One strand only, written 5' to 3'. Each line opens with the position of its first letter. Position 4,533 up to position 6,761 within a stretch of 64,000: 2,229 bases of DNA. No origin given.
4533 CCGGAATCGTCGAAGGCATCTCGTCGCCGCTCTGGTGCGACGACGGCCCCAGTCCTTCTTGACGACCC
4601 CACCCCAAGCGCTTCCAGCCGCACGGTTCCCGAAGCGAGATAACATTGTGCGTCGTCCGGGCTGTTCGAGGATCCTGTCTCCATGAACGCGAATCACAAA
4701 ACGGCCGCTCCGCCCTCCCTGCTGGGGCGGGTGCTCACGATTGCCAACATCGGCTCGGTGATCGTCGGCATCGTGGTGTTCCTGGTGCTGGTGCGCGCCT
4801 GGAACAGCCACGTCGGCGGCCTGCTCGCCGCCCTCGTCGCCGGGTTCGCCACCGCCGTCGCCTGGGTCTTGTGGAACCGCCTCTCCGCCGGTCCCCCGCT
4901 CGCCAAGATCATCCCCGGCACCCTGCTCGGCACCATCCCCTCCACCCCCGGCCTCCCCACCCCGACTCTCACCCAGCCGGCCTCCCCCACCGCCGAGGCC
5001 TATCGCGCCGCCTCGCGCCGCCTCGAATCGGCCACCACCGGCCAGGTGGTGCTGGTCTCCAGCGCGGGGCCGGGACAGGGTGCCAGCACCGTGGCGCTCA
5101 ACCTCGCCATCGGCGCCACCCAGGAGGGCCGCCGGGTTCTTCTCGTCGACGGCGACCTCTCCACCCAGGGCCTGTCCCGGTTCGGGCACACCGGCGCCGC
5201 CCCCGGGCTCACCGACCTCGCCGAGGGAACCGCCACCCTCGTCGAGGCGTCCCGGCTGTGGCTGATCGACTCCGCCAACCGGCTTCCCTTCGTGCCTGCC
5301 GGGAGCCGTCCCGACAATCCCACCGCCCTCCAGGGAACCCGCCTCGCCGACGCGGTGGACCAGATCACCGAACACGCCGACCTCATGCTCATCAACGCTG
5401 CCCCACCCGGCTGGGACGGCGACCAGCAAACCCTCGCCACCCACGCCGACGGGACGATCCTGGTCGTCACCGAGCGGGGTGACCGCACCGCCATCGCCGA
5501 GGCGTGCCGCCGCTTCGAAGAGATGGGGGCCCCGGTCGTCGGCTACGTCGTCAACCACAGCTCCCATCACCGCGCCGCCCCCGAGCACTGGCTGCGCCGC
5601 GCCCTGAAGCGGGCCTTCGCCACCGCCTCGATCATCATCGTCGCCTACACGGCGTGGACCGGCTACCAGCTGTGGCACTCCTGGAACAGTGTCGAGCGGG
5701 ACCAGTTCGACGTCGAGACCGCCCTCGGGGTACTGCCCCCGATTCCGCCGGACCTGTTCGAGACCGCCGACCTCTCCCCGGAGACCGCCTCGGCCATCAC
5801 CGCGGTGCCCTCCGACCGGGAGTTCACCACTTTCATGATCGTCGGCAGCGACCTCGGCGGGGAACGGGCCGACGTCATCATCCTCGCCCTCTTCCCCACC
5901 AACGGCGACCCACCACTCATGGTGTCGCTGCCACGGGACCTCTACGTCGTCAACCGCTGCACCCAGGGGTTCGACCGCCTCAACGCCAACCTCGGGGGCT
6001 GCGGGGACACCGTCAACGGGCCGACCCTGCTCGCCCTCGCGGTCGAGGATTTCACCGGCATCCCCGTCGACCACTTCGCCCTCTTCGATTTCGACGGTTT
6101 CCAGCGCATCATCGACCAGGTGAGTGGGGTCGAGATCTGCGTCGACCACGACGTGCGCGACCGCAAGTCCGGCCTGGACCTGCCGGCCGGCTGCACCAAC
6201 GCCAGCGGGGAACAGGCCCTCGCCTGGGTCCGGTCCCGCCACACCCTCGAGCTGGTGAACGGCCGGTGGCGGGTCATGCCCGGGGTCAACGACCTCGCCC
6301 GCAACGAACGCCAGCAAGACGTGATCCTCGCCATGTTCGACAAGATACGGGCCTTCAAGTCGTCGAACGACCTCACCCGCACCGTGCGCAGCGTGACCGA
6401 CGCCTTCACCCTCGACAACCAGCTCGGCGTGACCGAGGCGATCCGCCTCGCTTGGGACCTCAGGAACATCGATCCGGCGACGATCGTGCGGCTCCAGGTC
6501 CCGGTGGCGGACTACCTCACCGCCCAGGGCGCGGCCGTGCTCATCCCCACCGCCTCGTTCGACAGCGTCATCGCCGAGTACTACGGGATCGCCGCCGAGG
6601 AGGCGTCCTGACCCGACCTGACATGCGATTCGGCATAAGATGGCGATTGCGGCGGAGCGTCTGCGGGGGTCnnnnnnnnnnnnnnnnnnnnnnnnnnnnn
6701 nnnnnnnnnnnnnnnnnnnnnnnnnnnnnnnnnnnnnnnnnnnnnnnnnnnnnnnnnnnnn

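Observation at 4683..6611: Fusion of a doubly degenerate BY-kinase/CpsD-like P-loop domain to an LCP (LytR-CpsA-Psr) domain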

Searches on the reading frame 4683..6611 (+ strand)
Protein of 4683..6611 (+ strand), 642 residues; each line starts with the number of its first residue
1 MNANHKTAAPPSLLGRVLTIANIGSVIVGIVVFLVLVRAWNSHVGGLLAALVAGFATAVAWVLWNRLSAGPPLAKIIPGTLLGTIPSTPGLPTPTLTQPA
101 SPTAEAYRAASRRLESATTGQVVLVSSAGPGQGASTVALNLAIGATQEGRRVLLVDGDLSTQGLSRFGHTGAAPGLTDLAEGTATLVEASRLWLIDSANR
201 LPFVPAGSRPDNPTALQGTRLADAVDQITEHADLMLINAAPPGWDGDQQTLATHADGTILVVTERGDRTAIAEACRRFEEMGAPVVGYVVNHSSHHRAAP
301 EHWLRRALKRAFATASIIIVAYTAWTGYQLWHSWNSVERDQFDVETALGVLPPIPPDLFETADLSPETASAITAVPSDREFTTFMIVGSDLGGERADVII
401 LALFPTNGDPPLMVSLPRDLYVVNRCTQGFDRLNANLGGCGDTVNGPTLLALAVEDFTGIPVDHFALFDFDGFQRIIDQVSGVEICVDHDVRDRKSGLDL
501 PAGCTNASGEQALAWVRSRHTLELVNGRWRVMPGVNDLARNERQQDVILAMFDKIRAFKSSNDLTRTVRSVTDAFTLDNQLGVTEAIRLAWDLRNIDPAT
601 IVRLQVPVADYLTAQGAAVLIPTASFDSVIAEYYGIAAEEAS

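Call 4: search_protein_families(library=pfam, proteins=[window:4683-6611:+], max_evalue=0.01)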
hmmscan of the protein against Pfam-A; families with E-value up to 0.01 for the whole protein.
window:4683-6611:+ (642 aa): 4 families
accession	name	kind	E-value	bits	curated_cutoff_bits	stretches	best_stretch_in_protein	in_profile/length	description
PF03816.19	LytR_cpsA_psr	-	9.3e-30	104.2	24.6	1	395-556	1-149/150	LytR_cpsA_psr family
PF10609.15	ParA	-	2.2e-07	31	27.1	1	121-296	4-178/246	NUBPL iron-transfer P-loop NTPase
PF01656.29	CbiA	-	0.0042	17.5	25.4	0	130-224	8-54/125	CobQ/CobB/MinD/ParA nucleotide binding domain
PF13614.12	AAA_31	-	0.0065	16.9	27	0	122-160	3-41/177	AAA domain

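Call 5: search_protein_families(library=ncbifam, proteins=[window:4683-6611:+], max_evalue=0.01)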
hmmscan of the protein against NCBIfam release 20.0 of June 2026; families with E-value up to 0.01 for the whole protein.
window:4683-6611:+ (642 aa): 20 families
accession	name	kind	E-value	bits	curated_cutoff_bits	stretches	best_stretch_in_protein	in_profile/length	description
TIGR00350.1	lytR_cpsA_psr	domain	2.7e-23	82.9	62.3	1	395-555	2-150/152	LCP family glycopolymer transferase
TIGR01007.1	eps_fam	subfamily_domain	3.4e-22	79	108.05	1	119-294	16-191/204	polysaccharide biosynthesis tyrosine autokinase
TIGR03029.1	EpsG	equivalog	5.9e-22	78.1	313.8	1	98-291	78-273/274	chain length determinant protein tyrosine kinase EpsG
TIGR03018.1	pepcterm_TyrKin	hypoth_equivalog_domain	6.4e-17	61.6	230.65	1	97-281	5-199/207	XrtA-associated tyrosine autokinase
NF008568.0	PRK11519.1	equivalog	3.9e-14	51.8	1068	1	119-292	525-697/720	tyrosine-protein kinase Wzc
NF051849.1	LCP_trans_Cps2A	equivalog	1e-12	48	650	1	395-577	240-407/477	LCP family glycopolymer transferase CpsA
TIGR01969.1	minD_arch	subfamily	5.3e-12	45.4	201.75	1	122-295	2-172/251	cell division ATPase MinD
TIGR01005.1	eps_transp_fam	subfamily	6.7e-12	44.4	411.7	1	98-291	521-716/754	exopolysaccharide transport protein family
NF006897.1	PRK09379.1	equivalog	1.4e-11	44.2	441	1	394-566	75-229/298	polyisoprenyl-teichoic acid--peptidoglycan teichoic acid transferase TagU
NF007350.0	PRK09841.1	equivalog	3.5e-08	32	1248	1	95-292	503-702/726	tyrosine-protein kinase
TIGR03815.1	CpaE_hom_Actino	equivalog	3.4e-07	29.7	154.45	1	115-281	106-269/340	septum site-determining protein Ssd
NF047591.1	ligase_LytR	equivalog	2.1e-05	24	450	1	397-577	82-257/336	glycopolymer--peptidoglycan transferase LytR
NF041546.1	ParA_partition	equivalog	2.2e-05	24.1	180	1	131-158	10-37/203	ParA family partition ATPase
TIGR01968.1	minD_bact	equivalog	2.7e-05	23.6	212.9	1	121-264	2-143/261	septum site-determining protein MinD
NF008669.0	PRK11670.1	equivalog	3.9e-05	22.7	348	1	121-295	108-281/369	iron-sulfur cluster carrier protein ApbC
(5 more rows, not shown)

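Call 6: find_homologous_proteins(query=window:4683-6608:+, max_evalue=0.00001)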
Query window:4683-6608:+ (642 aa): 415 proteins with E <= 0.00001 among 8000 candidates; the best 120 are listed.
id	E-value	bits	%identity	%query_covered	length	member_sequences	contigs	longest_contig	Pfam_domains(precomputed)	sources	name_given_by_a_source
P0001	0.0e+0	1435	100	100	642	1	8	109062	PF10609.16,PF03816.20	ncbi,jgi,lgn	-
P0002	0.0e+0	1266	88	100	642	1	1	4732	PF10609.16,PF03816.20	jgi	-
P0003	0.0e+0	1224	84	100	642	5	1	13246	PF10609.16,PF03816.20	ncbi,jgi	-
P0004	0.0e+0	1110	78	98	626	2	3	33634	PF01656.30,PF03816.20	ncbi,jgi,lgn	-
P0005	1.0e-222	759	58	98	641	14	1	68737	PF10609.16,PF01656.30,PF03816.20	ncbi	ncbi:MAG TPA: LCP family protein [Acidimicrobiia bacterium]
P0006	2.5e-220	751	55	98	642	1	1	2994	PF10609.16,PF01656.30,PF03816.20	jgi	-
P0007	3.3e-219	747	55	96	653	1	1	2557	PF03816.20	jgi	jgi:LCP family protein required for cell wall assembly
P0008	4.2e-218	744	56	96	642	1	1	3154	PF10609.16,PF03816.20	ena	-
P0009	4.3e-218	744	56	96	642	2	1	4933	PF03816.20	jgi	jgi:LCP family protein required for cell wall assembly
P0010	6.2e-218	743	56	96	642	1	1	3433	PF10609.16,PF03816.20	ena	-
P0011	1.7e-217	742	55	97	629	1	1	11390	PF10609.16,PF01656.30,PF03816.20,PF13614.13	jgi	jgi:LCP family protein required for cell wall assembly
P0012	7.5e-217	740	54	99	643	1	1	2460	PF03816.20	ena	-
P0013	8.3e-217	739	54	98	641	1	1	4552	PF01656.30,PF03816.20,PF13614.13,PF06564.19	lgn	-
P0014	4.5e-216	737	56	96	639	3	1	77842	PF10609.16,PF03816.20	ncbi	-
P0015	1.9e-215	735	55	96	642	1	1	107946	PF03816.20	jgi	jgi:LCP family protein required for cell wall assembly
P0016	2.0e-215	735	54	99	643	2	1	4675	PF10609.16,PF03816.20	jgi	-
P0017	5.4e-215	733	54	99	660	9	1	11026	PF10609.16,PF03816.20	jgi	-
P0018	6.0e-215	733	54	99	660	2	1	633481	PF03816.20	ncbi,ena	-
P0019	1.4e-214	732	54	99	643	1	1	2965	PF03816.20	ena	-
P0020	2.1e-214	731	55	97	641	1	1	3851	PF10609.16,PF01656.30,PF03816.20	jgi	jgi:LCP family protein required for cell wall assembly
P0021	2.4e-214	731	55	96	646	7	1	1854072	PF01656.30,PF03816.20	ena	-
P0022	3.0e-214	731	56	96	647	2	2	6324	PF01656.30,PF03816.20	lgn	-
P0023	6.4e-214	730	55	97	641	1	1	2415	PF10609.16,PF01656.30,PF03816.20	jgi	jgi:LCP family protein required for cell wall assembly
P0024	8.8e-214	729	56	96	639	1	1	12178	PF03816.20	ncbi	ncbi:MAG: LCP family protein [Acidimicrobiia bacterium]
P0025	9.0e-214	729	53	99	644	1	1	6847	PF10609.16,PF03816.20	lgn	-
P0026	1.1e-213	729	55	96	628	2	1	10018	PF03816.20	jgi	jgi:LCP family protein required for cell wall assembly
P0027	1.6e-213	728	53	98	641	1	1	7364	PF10609.16,PF01656.30,PF03816.20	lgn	-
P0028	2.2e-212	725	55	96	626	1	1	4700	PF10609.16,PF01656.30,PF03816.20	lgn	-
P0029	2.6e-212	725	53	100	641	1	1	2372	PF10609.16,PF01656.30,PF03816.20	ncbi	-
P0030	7.9e-212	723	55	96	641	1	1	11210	PF10609.16,PF03816.20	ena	-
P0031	1.0e-210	719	54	98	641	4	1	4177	PF10609.16,PF01656.30,PF03816.20,PF13614.13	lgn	-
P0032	1.9e-210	718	53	98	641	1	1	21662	PF10609.16,PF01656.30,PF03816.20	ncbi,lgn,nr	ncbi:MAG: LCP family protein [Actinomycetota bacterium]|nr:LCP family protein [Actinomycetota bacter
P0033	2.1e-210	718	53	99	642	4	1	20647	PF10609.16,PF01656.30,PF03816.20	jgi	jgi:LCP family protein required for cell wall assembly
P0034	3.9e-210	717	54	96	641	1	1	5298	PF01656.30,PF03816.20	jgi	jgi:LCP family protein required for cell wall assembly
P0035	4.9e-210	717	54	96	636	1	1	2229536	PF10609.16,PF01656.30,PF03816.20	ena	-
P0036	9.5e-210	716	53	98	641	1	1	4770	PF10609.16,PF01656.30,PF03816.20,PF13614.13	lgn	-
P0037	1.9e-209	715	52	99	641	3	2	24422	PF10609.16,PF01656.30,PF03816.20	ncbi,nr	ncbi:MAG: LCP family protein [Acidimicrobiia bacterium]|nr:LCP family protein [Acidimicrobiia bacter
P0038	3.7e-209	714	55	95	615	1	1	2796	PF03816.20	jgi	jgi:LCP family protein required for cell wall assembly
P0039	5.0e-209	714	54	98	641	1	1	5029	PF10609.16,PF01656.30,PF03816.20,PF13614.13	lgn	-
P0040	1.0e-208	713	54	98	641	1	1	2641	PF01656.30,PF03816.20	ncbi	-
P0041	1.4e-208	712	53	97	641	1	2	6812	PF10609.16,PF01656.30,PF03816.20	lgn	-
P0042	4.1e-208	711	54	96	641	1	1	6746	PF10609.16,PF01656.30,PF03816.20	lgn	-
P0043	5.0e-208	710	54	96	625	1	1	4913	PF03816.20,PF13614.13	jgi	jgi:LCP family protein required for cell wall assembly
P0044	2.4e-207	708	52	96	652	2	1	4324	PF03816.20,PF13614.13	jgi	jgi:LCP family protein required for cell wall assembly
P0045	2.8e-207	708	53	100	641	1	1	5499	PF01656.30,PF03816.20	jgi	-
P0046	5.8e-207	707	53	96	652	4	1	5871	PF03816.20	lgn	-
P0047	6.8e-207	707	53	96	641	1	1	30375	PF10609.16,PF01656.30,PF03816.20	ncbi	-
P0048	7.8e-207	706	53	96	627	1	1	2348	PF01656.30,PF03816.20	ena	-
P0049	1.1e-206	706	53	96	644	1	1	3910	PF01656.30,PF03816.20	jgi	jgi:LCP family protein required for cell wall assembly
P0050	2.2e-206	705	53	98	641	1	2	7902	PF01656.30,PF03816.20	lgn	-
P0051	4.4e-206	704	52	98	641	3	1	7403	PF10609.16,PF01656.30,PF03816.20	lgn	-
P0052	4.5e-206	704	54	96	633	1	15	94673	PF03816.20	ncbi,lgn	-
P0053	2.1e-205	702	54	96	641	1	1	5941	PF01656.30,PF03816.20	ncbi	-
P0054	2.4e-205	702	52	98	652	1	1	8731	PF03816.20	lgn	-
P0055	3.0e-205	701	53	98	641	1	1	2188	PF10609.16,PF01656.30,PF03816.20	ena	-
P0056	3.6e-205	701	53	98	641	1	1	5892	PF01656.30,PF03816.20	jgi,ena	-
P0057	6.2e-205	700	53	96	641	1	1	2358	PF01656.30,PF03816.20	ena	-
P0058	7.6e-205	700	52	98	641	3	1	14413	PF01656.30,PF03816.20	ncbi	-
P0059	5.7e-204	697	54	96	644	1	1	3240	PF03816.20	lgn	-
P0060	9.3e-204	696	52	100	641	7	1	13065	PF01656.30,PF03816.20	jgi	jgi:LCP family protein required for cell wall assembly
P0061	1.7e-203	695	54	97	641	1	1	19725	PF01656.30,PF03816.20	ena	-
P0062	2.2e-203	695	54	97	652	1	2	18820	PF03816.20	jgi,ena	-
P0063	2.9e-203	695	54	96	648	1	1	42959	PF10609.16,PF01656.30,PF03816.20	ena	-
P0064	5.9e-203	694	53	96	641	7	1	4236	PF01656.30,PF03816.20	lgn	-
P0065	6.0e-203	694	54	97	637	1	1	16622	PF10609.16,PF03816.20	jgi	jgi:LCP family protein required for cell wall assembly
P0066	8.3e-203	693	53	98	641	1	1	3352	PF01656.30,PF03816.20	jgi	jgi:LCP family protein required for cell wall assembly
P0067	1.5e-202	692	53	99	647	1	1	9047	PF03816.20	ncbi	-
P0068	3.7e-201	688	52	96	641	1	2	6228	PF03816.20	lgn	-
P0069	3.7e-201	688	53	96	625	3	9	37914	PF03816.20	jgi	jgi:LCP family protein required for cell wall assembly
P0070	5.0e-201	687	54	95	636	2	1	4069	PF03816.20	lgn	-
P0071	5.5e-201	687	52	97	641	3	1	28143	PF01656.30,PF03816.20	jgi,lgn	-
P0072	6.9e-201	687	53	96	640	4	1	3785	PF01656.30,PF03816.20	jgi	jgi:LCP family protein required for cell wall assembly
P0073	1.3e-200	686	53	97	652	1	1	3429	PF03816.20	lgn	-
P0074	1.8e-200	685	51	97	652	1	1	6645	PF03816.20,PF13614.13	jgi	jgi:LCP family protein required for cell wall assembly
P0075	3.3e-200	685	52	97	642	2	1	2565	PF01656.30,PF03816.20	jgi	jgi:LCP family protein required for cell wall assembly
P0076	3.3e-200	685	51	97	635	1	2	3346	PF03816.20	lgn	-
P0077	4.8e-200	684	52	98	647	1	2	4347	PF03816.20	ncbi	-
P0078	6.0e-200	684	52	95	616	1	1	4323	PF01656.30,PF03816.20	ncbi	-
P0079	6.1e-200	684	52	96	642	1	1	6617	PF10609.16,PF03816.20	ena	-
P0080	1.7e-197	676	54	95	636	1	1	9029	PF01656.30,PF03816.20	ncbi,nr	ncbi:MAG: hypothetical protein HKN91_10275 [Acidimicrobiia bacterium]|nr:hypothetical protein [Acidi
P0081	2.0e-197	675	52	96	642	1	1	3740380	PF03816.20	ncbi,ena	-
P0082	8.6e-197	673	52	97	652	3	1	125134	PF03816.20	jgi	jgi:LCP family protein required for cell wall assembly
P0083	1.0e-196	673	52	98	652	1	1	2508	PF03816.20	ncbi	-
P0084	5.1e-196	671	53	96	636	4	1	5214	PF03816.20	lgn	-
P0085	6.4e-196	670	56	86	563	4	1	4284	PF03816.20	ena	-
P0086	3.9e-195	668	54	94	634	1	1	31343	PF01656.30,PF03816.20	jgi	-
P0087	1.0e-194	666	54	90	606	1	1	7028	PF10609.16,PF01656.30,PF03816.20,PF13614.13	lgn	-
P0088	1.3e-194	666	54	94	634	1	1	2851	PF01656.30,PF03816.20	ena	-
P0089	1.3e-194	666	53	97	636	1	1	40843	PF01656.30,PF03816.20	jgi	-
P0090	3.7e-194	665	53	94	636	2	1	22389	PF01656.30,PF03816.20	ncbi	-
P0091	3.8e-194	665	53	97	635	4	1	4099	PF03816.20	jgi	jgi:LCP family protein required for cell wall assembly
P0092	6.6e-194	664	52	97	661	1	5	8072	PF03816.20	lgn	-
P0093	8.8e-194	663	51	97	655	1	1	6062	PF01656.30,PF03816.20,PF13614.13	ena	-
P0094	1.0e-193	663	53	96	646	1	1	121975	PF01656.30,PF03816.20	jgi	jgi:LCP family protein required for cell wall assembly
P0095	1.8e-193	662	55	94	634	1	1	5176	PF01656.30,PF03816.20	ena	-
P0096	3.0e-193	662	50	97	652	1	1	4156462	PF03816.20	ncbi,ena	-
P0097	3.8e-193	661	53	95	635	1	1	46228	PF01656.30,PF03816.20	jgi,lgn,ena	-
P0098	4.0e-193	661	53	95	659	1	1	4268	PF01656.30,PF03816.20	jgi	jgi:LCP family protein required for cell wall assembly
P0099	6.5e-193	660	55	94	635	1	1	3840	PF03816.20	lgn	-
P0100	9.5e-193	660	54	95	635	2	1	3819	PF03816.20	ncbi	-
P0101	1.9e-192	659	54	95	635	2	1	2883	PF03816.20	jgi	-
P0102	2.7e-192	658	54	93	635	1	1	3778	PF01656.30,PF03816.20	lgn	-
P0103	3.2e-192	658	53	94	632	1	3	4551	PF01656.30,PF03816.20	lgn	-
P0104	3.3e-192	658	57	82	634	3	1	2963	PF01656.30,PF03816.20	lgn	-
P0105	1.3e-191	656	54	90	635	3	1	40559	PF03816.20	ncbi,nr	ncbi:MAG: hypothetical protein GY720_04580 [bacterium]|nr:hypothetical protein [bacterium]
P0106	4.9e-191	654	54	95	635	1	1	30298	PF03816.20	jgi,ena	-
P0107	2.4e-190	652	53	95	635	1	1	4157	PF03816.20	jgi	jgi:LCP family protein required for cell wall assembly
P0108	2.4e-190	652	51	96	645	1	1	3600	PF01656.30,PF03816.20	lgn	-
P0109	9.0e-189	647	49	97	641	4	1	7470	PF03816.20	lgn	-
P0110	1.3e-188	646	50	96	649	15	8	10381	PF10609.16,PF03816.20,PF13614.13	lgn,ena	-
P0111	2.9e-188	645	52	95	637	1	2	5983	PF01656.30,PF03816.20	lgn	-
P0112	3.1e-188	645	52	97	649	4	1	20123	PF10609.16,PF01656.30,PF03816.20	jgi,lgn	-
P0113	3.9e-188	645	52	95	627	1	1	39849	PF10609.16,PF01656.30,PF03816.20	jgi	jgi:LCP family protein required for cell wall assembly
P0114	4.1e-188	645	51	96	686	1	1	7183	PF01656.30,PF03816.20,PF13614.13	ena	-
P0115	4.1e-188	645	53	95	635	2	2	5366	PF03816.20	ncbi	-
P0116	6.4e-188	644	50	94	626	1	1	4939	PF10609.16,PF01656.30,PF03816.20,PF13614.13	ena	-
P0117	3.9e-186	638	50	95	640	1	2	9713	PF10609.16,PF03816.20,PF13614.13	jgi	jgi:LCP family protein required for cell wall assembly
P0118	6.9e-186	637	51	96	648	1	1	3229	PF10609.16,PF01656.30,PF03816.20,PF13614.13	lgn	-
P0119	7.5e-186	637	50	95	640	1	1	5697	PF10609.16,PF01656.30,PF03816.20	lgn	-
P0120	8.5e-186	637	50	96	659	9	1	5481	PF10609.16,PF01656.30,PF03816.20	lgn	-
